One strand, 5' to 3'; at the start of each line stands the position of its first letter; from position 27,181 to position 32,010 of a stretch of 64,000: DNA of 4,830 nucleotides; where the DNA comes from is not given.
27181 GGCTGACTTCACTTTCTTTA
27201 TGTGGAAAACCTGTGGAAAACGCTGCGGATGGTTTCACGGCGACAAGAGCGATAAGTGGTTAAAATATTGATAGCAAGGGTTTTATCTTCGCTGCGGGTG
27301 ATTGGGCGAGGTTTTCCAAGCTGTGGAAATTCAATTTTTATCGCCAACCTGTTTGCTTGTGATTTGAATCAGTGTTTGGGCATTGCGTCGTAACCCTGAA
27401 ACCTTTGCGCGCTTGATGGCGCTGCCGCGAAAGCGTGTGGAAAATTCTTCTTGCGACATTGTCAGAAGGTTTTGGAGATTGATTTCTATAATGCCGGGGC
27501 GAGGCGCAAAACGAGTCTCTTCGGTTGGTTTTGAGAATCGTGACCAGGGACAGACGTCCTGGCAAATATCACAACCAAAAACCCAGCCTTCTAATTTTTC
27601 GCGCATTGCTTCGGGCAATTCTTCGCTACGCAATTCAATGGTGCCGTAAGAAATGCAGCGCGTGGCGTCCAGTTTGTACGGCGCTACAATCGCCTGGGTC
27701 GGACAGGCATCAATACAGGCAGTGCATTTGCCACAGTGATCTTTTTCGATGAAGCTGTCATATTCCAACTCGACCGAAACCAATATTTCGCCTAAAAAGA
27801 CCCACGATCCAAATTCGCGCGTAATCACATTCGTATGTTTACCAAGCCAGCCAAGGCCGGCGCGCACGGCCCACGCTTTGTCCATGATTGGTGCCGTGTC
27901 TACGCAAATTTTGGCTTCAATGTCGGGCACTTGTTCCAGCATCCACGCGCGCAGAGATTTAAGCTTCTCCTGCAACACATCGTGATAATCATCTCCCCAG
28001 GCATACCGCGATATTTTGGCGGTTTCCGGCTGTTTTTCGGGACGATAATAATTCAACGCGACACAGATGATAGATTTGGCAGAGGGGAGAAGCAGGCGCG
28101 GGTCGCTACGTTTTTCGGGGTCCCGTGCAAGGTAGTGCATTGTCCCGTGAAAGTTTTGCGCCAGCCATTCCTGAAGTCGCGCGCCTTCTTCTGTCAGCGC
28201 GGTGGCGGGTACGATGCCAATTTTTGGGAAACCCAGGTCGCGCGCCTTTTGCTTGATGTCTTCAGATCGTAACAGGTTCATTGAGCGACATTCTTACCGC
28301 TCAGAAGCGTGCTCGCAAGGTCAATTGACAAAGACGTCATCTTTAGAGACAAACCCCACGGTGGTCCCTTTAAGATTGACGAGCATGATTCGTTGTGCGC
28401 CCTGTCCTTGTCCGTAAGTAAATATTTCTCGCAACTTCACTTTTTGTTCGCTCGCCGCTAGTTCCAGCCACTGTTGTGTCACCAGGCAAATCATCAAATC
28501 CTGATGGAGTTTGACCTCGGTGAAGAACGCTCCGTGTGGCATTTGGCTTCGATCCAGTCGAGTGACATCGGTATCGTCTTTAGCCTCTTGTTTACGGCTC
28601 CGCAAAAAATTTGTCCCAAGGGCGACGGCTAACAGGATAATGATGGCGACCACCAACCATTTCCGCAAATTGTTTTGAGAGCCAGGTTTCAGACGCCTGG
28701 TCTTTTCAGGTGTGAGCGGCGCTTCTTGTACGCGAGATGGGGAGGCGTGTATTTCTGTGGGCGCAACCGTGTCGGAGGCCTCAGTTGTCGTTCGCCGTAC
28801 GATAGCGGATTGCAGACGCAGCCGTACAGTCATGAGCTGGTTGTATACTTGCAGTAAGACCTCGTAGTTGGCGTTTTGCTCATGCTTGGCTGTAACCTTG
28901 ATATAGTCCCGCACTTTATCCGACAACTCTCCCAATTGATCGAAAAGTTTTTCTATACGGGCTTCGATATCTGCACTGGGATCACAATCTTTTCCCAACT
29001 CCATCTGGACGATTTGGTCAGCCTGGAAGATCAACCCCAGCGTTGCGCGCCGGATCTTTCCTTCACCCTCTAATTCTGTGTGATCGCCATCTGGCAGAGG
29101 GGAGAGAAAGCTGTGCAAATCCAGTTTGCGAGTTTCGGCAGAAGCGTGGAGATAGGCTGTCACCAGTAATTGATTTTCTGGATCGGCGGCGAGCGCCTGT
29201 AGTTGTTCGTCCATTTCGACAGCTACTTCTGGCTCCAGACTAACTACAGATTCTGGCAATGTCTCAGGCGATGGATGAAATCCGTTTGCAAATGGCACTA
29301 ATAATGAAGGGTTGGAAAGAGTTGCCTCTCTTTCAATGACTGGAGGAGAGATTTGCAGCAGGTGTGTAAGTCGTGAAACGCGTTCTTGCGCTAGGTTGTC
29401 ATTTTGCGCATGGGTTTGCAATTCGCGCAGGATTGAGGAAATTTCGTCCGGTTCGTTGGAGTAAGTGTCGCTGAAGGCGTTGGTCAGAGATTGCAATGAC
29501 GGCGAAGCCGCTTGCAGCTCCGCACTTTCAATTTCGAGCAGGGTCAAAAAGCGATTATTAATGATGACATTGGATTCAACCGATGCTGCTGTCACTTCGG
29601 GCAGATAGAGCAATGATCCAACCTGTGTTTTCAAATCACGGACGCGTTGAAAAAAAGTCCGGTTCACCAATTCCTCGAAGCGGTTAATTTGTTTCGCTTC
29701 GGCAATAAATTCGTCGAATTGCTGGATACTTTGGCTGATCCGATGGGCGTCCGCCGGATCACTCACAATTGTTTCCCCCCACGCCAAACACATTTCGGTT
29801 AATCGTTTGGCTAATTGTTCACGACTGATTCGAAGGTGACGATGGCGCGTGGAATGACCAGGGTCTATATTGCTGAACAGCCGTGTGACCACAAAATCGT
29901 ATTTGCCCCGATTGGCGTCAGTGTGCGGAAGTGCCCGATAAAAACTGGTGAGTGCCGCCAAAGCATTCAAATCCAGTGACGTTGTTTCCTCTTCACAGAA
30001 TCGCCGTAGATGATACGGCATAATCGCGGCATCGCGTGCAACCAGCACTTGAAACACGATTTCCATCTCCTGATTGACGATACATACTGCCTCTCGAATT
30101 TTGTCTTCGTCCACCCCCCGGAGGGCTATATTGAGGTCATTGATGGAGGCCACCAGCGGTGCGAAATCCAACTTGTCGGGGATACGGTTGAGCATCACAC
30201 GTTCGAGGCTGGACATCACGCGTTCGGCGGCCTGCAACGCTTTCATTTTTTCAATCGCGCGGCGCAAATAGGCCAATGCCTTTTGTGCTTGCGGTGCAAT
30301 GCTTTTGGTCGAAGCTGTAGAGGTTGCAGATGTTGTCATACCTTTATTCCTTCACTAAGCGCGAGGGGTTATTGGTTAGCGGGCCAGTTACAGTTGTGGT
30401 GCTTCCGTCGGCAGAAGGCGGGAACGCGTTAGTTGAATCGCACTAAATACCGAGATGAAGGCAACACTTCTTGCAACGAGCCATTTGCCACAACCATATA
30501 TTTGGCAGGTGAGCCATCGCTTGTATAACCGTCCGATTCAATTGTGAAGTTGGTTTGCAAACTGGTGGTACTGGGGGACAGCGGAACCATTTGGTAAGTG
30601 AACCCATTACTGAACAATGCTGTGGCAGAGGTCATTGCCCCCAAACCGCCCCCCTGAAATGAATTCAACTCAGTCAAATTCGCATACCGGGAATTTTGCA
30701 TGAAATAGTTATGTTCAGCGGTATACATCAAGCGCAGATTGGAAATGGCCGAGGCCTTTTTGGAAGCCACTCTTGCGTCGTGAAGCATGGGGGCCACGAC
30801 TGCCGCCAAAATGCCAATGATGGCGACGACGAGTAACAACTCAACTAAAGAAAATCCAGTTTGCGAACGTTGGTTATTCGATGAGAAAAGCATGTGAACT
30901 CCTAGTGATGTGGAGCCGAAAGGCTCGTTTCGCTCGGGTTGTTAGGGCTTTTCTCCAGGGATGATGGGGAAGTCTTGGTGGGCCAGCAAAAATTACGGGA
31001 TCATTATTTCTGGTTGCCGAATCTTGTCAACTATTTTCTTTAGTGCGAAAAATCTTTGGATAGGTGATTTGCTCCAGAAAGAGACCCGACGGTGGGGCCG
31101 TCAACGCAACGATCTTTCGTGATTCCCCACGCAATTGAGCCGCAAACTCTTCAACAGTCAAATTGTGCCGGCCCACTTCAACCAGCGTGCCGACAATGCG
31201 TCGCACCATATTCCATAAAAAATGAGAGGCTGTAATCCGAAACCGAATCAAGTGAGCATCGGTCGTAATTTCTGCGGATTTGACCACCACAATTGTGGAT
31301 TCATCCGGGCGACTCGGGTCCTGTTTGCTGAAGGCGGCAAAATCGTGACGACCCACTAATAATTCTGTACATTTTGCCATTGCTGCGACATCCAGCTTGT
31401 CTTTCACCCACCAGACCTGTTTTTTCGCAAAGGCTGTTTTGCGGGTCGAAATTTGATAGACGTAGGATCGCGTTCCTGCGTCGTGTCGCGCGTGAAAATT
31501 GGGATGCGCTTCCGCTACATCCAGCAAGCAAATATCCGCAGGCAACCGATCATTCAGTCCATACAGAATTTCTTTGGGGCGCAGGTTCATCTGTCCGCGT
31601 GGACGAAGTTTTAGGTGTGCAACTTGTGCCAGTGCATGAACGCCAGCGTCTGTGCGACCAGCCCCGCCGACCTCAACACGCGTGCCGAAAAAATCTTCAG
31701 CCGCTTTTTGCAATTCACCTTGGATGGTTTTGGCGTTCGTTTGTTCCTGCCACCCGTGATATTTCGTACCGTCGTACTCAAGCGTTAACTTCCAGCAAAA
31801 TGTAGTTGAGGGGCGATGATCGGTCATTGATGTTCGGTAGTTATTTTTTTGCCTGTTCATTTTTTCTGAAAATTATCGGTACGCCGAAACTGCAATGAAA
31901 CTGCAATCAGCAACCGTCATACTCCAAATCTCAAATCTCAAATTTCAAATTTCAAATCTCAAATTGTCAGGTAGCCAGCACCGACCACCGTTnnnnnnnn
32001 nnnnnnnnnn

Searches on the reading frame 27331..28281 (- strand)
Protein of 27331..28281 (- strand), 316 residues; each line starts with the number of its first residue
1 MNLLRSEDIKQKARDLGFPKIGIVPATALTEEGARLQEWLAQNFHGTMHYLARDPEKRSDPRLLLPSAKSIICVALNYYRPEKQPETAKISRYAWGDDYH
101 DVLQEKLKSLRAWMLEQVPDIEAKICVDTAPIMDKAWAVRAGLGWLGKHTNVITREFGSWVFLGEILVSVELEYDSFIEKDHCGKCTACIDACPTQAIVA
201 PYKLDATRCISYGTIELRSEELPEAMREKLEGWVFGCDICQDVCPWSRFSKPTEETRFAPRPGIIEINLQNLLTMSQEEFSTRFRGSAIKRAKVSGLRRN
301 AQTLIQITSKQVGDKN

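Call 73: search_protein_families(library=pfam, proteins=[window:27331-28281:-], max_evalue=0.0001)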
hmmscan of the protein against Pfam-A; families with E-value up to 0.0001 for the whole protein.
window:27331-28281:- (316 aa): 6 families
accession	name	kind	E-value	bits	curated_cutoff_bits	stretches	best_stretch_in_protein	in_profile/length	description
PF08331.15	QueG_DUF1730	-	3.7e-26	91.3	25.1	1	58-129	1-77/77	Epoxyqueuosine reductase QueG, DUF1730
PF13484.11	Fer4_16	-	5.5e-22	78.8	30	1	182-246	1-65/66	4Fe-4S double cluster binding domain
PF13237.11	Fer4_10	-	1.5e-06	28.4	25.5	0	178-211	4-22/53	4Fe-4S dicluster domain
PF00037.32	Fer4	-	8.5e-06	25.8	21.1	0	178-198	3-23/24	4Fe-4S binding domain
PF13187.11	Fer4_9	-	1.8e-05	25.1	27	0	181-198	35-52/52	4Fe-4S dicluster domain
PF12838.12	Fer4_7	-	1.9e-05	25.5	27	0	182-246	1-50/52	4Fe-4S dicluster domain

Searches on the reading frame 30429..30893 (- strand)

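Call 73: search_protein_families(library=pfam, proteins=[window:30429-30893:-], max_evalue=0.0001)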
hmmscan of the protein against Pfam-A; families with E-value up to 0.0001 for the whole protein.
window:30429-30893:- (154 aa): 1 family
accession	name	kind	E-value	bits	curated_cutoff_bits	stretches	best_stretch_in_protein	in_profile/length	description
PF07963.17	N_methyl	-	2.6e-07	30.4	21.2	1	9-33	2-26/27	Prokaryotic N-terminal methylation motif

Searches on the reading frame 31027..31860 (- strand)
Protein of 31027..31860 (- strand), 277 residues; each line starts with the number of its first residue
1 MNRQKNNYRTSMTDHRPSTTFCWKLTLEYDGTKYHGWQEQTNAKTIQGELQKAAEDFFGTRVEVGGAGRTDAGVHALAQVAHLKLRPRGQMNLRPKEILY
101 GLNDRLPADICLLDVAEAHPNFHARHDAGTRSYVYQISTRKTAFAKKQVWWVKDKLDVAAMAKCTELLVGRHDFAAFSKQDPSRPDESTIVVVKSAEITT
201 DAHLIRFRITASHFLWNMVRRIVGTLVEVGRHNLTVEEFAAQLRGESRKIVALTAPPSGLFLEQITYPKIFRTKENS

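Call 73: search_protein_families(library=pfam, proteins=[window:31027-31860:-], max_evalue=0.0001)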
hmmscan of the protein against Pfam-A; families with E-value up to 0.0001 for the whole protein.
window:31027-31860:- (277 aa): 1 family
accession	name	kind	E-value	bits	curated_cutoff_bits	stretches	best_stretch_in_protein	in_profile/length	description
PF01416.25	PseudoU_synth_1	-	2.4e-36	124.9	23.3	2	167-268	4-108/108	tRNA pseudouridine synthase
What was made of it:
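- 31027..31860 (-): truA (tRNA pseudouridine synthase I), the conserved downstream neighbour of HerA across Blastocatellia. Pfam PseudoU_synth_1 (call 73).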
